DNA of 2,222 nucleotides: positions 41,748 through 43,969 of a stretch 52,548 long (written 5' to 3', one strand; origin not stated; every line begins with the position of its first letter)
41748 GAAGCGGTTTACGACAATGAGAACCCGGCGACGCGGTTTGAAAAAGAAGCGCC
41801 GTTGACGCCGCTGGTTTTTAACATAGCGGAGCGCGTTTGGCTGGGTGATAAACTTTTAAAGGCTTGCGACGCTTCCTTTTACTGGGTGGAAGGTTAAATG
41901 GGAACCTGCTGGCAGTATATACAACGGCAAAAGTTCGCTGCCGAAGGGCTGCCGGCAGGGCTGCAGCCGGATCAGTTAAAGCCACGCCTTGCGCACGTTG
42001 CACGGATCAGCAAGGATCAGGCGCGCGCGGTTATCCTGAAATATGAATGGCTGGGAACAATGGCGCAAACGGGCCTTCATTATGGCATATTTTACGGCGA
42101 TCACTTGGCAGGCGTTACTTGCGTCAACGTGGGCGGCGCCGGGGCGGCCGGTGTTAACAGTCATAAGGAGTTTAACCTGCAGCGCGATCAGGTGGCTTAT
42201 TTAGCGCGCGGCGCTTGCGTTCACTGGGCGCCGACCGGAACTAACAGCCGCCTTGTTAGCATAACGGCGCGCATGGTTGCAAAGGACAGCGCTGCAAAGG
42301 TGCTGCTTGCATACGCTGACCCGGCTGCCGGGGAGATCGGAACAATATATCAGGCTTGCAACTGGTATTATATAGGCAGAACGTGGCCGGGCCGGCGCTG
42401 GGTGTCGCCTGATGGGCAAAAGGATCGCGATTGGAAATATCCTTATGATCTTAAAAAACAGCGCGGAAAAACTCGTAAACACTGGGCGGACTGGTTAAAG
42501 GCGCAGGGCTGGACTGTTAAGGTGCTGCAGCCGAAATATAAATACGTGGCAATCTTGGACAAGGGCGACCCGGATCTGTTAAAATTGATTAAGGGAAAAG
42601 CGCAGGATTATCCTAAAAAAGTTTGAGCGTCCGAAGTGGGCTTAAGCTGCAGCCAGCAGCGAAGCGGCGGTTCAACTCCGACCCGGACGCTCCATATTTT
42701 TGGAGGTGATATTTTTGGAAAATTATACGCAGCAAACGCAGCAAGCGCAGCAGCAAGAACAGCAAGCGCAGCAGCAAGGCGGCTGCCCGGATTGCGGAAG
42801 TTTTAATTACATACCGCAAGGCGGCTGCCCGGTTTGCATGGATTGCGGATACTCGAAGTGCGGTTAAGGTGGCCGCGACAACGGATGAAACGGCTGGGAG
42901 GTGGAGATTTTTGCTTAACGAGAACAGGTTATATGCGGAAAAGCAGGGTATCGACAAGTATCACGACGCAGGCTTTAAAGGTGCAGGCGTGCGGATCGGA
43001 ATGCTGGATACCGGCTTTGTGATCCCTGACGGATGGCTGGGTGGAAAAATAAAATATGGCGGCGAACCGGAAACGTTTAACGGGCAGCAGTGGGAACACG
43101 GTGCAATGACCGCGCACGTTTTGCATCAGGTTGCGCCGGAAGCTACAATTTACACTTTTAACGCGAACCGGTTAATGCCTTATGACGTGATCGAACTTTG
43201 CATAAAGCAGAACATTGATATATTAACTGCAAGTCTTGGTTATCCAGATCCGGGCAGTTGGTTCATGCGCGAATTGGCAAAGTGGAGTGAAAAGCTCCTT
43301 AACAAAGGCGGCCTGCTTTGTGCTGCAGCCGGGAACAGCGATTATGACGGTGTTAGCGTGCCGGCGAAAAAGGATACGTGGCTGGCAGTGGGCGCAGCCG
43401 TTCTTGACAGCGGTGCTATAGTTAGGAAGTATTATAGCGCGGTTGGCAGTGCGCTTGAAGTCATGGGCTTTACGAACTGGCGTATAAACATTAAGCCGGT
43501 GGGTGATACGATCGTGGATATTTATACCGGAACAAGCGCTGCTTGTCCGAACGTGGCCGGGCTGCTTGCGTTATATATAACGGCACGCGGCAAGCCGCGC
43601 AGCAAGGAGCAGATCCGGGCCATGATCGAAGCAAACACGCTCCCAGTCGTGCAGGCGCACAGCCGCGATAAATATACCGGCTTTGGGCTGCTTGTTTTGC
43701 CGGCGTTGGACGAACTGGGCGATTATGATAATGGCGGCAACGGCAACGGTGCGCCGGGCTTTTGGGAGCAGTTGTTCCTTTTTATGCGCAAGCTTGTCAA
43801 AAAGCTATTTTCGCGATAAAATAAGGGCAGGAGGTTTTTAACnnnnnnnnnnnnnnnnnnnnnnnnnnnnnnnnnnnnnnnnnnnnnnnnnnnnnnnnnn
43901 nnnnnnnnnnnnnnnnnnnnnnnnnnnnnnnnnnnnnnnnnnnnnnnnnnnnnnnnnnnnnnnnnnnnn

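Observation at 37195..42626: DNA-modification island: three enzyme types beyond simple methylation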

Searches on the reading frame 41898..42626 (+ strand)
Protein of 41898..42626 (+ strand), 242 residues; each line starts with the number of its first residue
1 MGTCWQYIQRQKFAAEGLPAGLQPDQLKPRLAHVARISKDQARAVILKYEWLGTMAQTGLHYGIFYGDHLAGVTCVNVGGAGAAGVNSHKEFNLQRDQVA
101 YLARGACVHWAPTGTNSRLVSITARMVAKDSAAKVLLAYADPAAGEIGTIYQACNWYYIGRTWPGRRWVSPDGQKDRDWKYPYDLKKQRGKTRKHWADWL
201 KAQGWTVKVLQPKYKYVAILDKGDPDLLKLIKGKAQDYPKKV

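Call 3: search_protein_families(library=pfam, proteins=[window:41898-42626:+], max_evalue=0.1)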
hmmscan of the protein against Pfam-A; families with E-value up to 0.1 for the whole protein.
window:41898-42626:+ (242 aa): 1 family
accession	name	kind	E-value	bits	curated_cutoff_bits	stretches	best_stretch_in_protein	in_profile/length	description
PF25680.1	Mom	-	6.9e-24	85.1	27.1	1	33-240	3-202/202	Mom protein family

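Call 4: search_protein_families(library=phrogs, proteins=[window:41898-42626:+], max_evalue=0.01)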
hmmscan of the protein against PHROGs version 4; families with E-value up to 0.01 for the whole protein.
window:41898-42626:+ (242 aa): 1 family
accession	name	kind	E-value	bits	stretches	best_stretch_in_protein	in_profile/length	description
phrog_1384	-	other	2.2e-27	97.1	1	33-241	22-219/245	Mom-like DNA modification protein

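Call 6: search_protein_families(library=ncbifam, proteins=[window:41898-42626:+], max_evalue=0.1)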
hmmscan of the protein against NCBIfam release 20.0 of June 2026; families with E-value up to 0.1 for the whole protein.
window:41898-42626:+ (242 aa): 0 families

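Call 10: search_solved_structures(query=window:41898-42626:+, max_evalue=10, show_alignments=2)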
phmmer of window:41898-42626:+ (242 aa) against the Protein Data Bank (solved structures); distinct sequences matched with E-value up to 10: 11.
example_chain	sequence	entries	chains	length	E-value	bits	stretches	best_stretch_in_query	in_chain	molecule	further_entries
8prj_A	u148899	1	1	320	3e-05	26.7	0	139-164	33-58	v31Bagel8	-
8bv8_A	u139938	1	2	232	0.00014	24.5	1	42-240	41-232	Methylcarbamoylase mom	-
8prs_A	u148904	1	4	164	0.00059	22.5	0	139-164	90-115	nvBagel4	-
8pra_A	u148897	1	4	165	0.00081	22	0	139-164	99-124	Cell surface protein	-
8pro_A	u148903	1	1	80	0.097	15.2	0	139-165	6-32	Cell surface protein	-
8prd_A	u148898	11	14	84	0.11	15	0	139-165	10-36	Cell surface protein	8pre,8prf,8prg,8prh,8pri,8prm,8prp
8pr9_A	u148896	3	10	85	0.12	14.9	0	139-165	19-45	Cell surface protein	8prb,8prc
1w9p_A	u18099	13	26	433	0.55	12.8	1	130-224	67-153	CHITINASE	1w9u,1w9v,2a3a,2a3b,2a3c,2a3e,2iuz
1wno_A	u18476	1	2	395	0.56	12.7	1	131-224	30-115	Chitinase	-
5u75_A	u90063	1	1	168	0.56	12.7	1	59-99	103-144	Enterotoxin-like toxin X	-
3c5v_A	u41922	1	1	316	0.7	12.4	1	159-234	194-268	Protein phosphatase methylesterase 1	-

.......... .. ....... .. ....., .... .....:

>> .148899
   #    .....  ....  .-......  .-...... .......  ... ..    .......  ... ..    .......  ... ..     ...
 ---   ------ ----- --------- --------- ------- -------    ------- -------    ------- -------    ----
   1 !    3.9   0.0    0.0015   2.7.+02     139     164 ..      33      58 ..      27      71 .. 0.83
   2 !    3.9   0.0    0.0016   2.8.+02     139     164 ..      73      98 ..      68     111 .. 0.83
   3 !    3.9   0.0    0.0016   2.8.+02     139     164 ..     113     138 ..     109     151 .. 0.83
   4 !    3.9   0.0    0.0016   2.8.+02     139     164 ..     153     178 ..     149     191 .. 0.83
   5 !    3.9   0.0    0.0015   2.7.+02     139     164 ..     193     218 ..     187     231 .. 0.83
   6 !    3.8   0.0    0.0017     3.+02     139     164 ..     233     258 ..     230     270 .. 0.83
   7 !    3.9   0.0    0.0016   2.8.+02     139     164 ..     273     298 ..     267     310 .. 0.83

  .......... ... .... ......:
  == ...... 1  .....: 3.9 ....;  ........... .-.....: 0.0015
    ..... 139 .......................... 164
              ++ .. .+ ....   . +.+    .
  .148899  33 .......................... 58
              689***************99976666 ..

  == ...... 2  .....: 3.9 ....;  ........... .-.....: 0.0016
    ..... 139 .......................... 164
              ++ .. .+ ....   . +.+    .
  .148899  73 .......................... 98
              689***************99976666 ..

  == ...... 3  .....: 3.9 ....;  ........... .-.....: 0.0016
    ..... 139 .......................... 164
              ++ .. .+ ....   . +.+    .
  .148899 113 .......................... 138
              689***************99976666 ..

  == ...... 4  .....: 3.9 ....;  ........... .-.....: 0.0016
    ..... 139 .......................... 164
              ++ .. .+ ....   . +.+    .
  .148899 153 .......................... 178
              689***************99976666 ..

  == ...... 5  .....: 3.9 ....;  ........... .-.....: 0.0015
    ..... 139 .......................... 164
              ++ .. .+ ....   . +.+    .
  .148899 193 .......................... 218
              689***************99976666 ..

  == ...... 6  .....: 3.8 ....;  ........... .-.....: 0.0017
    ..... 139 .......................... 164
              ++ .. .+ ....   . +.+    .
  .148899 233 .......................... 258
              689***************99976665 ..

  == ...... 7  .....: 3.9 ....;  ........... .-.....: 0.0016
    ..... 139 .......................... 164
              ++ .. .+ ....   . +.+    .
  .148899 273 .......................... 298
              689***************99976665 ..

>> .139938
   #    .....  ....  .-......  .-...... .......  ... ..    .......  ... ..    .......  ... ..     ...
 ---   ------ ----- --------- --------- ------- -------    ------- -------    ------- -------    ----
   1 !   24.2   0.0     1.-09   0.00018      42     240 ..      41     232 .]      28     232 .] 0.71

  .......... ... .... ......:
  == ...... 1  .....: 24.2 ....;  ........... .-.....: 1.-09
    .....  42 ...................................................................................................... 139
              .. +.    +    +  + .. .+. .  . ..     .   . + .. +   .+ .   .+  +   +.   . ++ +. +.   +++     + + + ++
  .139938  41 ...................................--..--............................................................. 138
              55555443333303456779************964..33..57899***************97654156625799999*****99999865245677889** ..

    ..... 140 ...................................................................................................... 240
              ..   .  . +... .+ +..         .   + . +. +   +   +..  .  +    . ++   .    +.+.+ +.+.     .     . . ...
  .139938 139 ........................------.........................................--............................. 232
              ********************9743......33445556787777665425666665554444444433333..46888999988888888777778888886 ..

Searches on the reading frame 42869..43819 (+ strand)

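Call 3: search_protein_families(library=pfam, proteins=[window:42869-43819:+], max_evalue=0.1)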
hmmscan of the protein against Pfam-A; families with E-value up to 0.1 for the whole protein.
window:42869-43819:+ (316 aa): 1 family
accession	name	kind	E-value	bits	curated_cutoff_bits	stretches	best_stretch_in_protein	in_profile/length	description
PF00082.27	Peptidase_S8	-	7.3e-16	58.7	21.8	1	39-273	2-288/288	Subtilase family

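Call 4: search_protein_families(library=phrogs, proteins=[window:42869-43819:+], max_evalue=0.01)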
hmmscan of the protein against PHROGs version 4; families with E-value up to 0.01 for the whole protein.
window:42869-43819:+ (316 aa): 1 family
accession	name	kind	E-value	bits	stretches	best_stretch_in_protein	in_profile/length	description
phrog_3677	-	other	1.8e-17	63.5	1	29-282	584-853/1125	protease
